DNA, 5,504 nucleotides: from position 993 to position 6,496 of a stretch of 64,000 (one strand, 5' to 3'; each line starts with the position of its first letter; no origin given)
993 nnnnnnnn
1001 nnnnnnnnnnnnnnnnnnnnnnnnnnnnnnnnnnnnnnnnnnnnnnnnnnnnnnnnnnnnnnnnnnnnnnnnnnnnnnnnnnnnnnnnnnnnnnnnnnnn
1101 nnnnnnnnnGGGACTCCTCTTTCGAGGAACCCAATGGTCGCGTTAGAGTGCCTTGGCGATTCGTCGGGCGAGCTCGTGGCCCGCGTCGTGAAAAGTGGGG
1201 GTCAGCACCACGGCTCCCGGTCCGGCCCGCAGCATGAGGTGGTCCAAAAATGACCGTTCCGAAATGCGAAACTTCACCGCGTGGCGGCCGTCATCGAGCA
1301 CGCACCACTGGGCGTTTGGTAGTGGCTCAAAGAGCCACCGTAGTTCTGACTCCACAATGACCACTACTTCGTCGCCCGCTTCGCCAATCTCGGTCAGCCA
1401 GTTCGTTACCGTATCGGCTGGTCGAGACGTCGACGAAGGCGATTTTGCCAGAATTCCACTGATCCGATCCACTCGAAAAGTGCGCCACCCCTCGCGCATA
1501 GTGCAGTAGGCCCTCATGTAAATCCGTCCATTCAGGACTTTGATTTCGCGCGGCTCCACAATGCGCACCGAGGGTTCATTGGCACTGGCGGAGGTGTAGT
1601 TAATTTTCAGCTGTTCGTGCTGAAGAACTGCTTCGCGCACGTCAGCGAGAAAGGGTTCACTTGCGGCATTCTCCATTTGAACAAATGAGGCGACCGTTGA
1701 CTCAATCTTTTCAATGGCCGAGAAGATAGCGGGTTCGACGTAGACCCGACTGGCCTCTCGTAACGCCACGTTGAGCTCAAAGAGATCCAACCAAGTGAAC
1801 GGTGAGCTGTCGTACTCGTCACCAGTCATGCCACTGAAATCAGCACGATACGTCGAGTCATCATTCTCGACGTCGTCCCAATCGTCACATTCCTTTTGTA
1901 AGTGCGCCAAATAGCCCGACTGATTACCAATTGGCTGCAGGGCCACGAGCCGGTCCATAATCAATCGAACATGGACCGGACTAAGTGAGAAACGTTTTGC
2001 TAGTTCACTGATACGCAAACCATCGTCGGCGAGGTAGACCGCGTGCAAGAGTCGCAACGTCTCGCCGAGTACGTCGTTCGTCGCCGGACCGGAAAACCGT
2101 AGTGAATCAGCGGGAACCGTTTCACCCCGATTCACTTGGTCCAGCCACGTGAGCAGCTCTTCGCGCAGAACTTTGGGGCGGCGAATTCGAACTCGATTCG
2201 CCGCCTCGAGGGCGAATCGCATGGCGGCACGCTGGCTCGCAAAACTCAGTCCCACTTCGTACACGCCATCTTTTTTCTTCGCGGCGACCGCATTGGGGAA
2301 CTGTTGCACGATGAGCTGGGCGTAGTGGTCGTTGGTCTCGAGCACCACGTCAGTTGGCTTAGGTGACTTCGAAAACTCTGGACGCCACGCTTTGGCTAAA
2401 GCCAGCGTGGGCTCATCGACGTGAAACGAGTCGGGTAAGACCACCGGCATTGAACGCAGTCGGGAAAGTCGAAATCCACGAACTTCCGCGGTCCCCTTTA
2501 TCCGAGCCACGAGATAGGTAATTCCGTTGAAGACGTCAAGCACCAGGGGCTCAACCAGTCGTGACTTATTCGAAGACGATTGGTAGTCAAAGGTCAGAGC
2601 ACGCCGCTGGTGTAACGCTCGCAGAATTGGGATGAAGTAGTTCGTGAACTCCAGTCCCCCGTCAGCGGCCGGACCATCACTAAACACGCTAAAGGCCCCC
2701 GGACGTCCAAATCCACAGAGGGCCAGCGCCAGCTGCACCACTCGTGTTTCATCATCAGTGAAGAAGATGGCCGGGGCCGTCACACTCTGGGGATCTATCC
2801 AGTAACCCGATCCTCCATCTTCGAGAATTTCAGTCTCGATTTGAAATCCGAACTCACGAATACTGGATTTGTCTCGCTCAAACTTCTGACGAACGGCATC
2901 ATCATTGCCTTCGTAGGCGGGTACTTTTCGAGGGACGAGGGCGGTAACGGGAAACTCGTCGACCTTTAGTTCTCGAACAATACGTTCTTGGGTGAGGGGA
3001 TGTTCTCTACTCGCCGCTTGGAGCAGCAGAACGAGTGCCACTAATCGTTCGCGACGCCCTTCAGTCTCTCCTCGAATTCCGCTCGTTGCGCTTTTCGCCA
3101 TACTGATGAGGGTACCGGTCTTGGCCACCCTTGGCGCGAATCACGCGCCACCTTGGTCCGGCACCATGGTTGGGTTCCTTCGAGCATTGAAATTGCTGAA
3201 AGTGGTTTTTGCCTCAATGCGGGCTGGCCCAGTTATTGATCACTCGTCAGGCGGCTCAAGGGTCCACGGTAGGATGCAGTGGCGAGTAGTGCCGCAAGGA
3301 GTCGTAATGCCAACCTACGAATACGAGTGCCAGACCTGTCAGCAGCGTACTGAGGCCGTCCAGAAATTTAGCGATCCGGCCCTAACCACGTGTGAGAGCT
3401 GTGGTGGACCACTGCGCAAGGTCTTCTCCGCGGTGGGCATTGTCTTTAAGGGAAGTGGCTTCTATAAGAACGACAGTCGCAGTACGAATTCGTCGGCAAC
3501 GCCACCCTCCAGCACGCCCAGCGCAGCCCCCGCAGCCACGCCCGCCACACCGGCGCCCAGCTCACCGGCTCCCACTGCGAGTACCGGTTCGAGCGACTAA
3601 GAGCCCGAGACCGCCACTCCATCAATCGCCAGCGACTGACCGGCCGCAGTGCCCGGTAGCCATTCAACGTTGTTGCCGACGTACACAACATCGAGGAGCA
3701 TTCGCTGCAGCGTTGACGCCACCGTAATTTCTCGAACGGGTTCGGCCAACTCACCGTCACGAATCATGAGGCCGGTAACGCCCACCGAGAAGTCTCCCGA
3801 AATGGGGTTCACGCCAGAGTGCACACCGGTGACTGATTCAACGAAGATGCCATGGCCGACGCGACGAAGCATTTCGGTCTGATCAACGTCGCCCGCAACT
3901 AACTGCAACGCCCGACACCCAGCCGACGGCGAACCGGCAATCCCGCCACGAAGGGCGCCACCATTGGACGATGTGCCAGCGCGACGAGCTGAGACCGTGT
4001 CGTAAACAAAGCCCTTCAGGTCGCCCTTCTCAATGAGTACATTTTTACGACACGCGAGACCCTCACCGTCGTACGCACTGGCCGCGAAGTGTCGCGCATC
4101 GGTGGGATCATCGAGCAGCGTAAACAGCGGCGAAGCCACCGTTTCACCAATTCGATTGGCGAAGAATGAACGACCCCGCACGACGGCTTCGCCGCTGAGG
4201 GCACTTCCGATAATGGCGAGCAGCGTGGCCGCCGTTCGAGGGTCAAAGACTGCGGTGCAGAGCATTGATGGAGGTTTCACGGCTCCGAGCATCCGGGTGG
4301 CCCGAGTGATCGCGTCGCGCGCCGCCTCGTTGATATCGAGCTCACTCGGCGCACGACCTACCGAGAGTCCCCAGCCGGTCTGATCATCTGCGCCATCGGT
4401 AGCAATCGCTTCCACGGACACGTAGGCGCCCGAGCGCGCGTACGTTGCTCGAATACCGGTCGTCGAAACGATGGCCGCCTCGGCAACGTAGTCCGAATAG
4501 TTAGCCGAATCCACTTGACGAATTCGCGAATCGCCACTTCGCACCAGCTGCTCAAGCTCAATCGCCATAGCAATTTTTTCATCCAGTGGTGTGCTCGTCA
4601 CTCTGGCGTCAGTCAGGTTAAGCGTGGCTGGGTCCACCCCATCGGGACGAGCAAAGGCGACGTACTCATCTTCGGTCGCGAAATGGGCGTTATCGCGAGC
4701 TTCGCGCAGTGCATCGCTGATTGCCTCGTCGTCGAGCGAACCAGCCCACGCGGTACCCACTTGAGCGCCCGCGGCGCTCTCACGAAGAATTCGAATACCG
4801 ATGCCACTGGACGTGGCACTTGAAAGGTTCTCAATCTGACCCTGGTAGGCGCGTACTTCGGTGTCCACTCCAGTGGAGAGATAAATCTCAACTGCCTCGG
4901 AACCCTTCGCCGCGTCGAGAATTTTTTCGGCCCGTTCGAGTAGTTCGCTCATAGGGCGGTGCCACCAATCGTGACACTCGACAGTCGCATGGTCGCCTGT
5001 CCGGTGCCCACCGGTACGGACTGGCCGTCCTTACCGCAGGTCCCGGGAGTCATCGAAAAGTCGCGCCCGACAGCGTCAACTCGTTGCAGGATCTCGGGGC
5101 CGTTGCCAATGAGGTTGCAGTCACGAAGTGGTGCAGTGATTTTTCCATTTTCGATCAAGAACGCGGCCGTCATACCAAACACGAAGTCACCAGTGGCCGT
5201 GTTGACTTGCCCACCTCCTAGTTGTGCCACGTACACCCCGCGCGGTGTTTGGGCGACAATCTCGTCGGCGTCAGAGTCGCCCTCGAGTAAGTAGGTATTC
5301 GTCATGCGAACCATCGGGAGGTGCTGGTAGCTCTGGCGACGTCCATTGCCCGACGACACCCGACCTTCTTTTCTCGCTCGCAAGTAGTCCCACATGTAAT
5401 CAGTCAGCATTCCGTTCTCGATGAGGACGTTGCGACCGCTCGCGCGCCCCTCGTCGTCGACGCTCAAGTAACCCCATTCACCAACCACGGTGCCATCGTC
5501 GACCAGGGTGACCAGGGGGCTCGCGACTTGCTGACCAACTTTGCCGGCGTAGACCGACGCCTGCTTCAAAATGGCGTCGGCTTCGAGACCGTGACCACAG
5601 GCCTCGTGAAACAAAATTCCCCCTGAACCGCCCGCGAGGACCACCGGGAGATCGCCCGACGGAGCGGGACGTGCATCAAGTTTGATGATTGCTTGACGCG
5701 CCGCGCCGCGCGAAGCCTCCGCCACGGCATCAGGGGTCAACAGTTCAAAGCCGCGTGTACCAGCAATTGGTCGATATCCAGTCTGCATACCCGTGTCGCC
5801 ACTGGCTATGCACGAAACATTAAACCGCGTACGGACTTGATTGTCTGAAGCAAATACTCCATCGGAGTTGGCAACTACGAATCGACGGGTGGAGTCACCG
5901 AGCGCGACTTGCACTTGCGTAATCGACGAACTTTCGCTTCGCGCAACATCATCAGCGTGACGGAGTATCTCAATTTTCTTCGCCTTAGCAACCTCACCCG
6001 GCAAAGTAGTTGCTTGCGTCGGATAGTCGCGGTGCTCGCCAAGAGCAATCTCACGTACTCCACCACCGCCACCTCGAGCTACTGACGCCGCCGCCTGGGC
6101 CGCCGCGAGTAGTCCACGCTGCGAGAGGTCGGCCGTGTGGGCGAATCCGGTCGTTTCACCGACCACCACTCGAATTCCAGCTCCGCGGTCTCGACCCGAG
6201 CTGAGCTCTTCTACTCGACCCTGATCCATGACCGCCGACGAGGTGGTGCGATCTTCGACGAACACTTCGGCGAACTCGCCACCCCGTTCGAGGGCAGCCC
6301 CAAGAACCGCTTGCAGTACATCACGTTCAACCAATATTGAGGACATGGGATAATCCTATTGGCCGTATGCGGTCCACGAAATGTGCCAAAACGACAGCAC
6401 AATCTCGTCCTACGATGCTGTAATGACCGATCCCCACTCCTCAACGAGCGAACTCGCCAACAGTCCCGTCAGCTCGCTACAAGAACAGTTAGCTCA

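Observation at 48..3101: PafBC DNA-damage regulator apparently in one operon with the relaxase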

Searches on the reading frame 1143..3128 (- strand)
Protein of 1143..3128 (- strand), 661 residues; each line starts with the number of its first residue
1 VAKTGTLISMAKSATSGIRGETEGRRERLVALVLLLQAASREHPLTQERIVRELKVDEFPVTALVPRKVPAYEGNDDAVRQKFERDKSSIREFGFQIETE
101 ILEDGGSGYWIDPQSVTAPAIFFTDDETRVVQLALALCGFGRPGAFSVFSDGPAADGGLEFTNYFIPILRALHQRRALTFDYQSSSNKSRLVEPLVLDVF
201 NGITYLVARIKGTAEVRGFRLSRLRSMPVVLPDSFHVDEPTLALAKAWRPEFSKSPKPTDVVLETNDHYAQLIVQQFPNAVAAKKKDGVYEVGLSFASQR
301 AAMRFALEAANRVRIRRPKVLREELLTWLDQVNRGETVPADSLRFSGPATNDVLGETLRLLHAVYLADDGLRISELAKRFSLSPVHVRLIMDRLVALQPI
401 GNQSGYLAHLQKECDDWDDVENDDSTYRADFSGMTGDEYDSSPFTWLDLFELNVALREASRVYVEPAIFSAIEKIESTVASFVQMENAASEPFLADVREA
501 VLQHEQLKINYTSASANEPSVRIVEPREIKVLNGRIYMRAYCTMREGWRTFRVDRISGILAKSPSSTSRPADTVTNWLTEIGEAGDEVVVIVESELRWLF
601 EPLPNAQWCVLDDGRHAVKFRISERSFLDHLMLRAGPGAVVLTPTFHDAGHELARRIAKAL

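Call 5: search_protein_families(library=pfam, proteins=[window:1143-3128:-], max_evalue=0.01)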
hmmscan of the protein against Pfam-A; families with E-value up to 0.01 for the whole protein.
window:1143-3128:- (661 aa): 3 families
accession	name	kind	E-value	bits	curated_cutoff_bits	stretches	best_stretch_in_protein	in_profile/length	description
PF13280.12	WYL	-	7.7e-33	112.8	21.8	2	493-558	2-67/70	WYL domain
PF25583.1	WCX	-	0.0016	19.2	23.9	0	260-329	4-72/76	WCX domain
PF13384.12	HTH_23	-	0.0073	16.5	24.6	0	361-393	8-40/50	Homeodomain-like domain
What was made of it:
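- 1143..3101 (-): 652 aa fused PafB-PafC-like regulator, (wHTH-WYL-WCX) x2. An alternative GTG start lies at 3128. Pfam WYL x2 (call 5).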

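Call 6: search_protein_families(library=ncbifam, proteins=[window:1143-3128:-], max_evalue=0.01)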
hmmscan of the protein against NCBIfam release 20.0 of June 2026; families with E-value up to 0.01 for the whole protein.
window:1143-3128:- (661 aa): 0 families

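Call 15: search_solved_structures(query=window:1143-3128:-, max_evalue=0.01, show_alignments=1)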
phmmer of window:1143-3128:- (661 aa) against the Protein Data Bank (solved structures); distinct sequences matched with E-value up to 0.01: 5.
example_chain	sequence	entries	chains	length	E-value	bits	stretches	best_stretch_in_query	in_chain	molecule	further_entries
6sj9_A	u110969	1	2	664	4.9e-16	61.5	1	73-585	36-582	Proteasome accessory factor B/C (PafBC)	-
7p5x_AX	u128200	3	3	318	5.7e-10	41.5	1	464-644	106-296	PafC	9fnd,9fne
9fnd_X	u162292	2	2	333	3.7e-08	35.5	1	74-137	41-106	Transcriptional regulator-like protein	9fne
7p5x_AY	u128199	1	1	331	3.8e-08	35.5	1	74-226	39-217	Transcriptional regulator-like protein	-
8bnv_A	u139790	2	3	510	0.004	18.9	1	492-558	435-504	AAA family ATPase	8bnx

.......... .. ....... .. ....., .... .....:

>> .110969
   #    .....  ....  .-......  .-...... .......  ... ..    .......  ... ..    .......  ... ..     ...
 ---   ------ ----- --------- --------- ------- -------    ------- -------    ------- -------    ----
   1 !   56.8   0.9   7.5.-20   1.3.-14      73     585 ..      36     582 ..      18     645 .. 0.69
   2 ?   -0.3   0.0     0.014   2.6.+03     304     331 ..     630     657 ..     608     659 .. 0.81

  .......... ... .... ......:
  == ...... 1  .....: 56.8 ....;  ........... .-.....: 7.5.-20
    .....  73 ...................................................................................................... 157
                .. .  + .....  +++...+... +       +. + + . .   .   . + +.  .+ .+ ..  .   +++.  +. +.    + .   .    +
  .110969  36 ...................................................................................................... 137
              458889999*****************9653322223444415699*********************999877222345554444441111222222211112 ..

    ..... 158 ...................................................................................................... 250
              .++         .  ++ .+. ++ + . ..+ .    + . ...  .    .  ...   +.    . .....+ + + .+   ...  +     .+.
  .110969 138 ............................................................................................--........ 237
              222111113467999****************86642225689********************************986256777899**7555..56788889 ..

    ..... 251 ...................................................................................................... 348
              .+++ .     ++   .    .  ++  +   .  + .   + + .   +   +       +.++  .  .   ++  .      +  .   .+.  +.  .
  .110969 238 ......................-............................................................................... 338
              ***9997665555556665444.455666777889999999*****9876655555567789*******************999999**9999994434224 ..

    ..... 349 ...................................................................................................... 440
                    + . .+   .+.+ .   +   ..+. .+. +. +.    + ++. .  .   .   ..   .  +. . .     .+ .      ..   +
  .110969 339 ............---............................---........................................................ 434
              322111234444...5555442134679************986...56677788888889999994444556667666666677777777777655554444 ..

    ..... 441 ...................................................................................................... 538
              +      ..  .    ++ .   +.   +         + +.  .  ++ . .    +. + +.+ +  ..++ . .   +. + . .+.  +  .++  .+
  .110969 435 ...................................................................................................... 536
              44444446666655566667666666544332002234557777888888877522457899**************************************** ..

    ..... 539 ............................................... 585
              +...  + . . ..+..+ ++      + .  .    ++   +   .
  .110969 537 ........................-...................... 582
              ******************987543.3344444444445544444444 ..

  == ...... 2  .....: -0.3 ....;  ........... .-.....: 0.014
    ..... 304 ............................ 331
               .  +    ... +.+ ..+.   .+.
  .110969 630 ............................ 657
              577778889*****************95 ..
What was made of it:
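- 1143..3101 (-): PDB 6SJ9 PafBC E 5e-16 (call 15).
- On PafBC (PafB/PafC) transcription factors: The protein aligns to fused PafBC 6SJ9 over residues 73-585, E 5e-16 (call 15).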

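Call 71: search_protein_families(library=padloc, proteins=[window:1143-3101:-], max_evalue=0.001)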
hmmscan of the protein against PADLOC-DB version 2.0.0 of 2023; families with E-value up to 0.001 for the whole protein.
window:1143-3101:- (652 aa): 3 families
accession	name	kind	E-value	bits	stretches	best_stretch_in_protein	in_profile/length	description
PDLC01652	WYL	-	1.3e-40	137.4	2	473-636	8-148/162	"CAS-I,CAS-II,CAS-III,CAS-IV,CAS-V,CAS-VI; associated_signaling"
PDLC01457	WYL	-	2.2e-39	133.4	3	433-634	68-225/229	"CAS-I,CAS-II,CAS-III,CAS-IV,CAS-V,CAS-VI; associated_signaling"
PDLC03787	RTasWYL-YodC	-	2.5e-06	24.9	1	484-550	284-347/354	DRT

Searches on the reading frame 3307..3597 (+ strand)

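Call 5: search_protein_families(library=pfam, proteins=[window:3307-3597:+], max_evalue=0.01)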
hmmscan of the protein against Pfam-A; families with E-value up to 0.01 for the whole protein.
seq(97 aa): 2 families
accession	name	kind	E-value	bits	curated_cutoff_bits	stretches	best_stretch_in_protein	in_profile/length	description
PF09723.15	Zn_ribbon_8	-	2.2e-15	56.8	34.4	1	1-40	1-41/41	Zinc ribbon domain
PF23455.1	DUF7129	-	3.3e-05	24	30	1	5-38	11-39/45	Domain of unknown function (DUF7129)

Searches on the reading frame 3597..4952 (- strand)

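Call 5: search_protein_families(library=pfam, proteins=[window:3597-4952:-], max_evalue=0.01)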
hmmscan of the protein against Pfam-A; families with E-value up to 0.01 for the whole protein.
window:3597-4952:- (451 aa): 3 families
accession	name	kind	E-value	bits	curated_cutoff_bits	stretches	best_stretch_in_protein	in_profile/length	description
PF19289.4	PmbA_TldD_3rd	-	2.3e-61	207.2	22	1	232-450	4-220/220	PmbA/TldA metallopeptidase C-terminal domain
PF19290.4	PmbA_TldD_2nd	-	3.3e-16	60.1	20.9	1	120-222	5-109/109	PmbA/TldA metallopeptidase central domain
PF01523.21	PmbA_TldD_1st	-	9.1e-10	39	20.9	1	21-89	1-65/65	PmbA/TldA metallopeptidase domain 1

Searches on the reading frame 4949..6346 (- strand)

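Call 5: search_protein_families(library=pfam, proteins=[window:4949-6346:-], max_evalue=0.01)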
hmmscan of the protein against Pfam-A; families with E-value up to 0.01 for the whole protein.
window:4949-6346:- (465 aa): 3 families
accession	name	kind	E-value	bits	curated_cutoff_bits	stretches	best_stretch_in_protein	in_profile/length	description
PF19289.4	PmbA_TldD_3rd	-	1.5e-66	224.2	22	1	230-462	1-220/220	PmbA/TldA metallopeptidase C-terminal domain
PF19290.4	PmbA_TldD_2nd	-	6.1e-17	62.5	20.9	1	116-223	3-109/109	PmbA/TldA metallopeptidase central domain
PF01523.21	PmbA_TldD_1st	-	1.9e-16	60.4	20.9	1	26-90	1-65/65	PmbA/TldA metallopeptidase domain 1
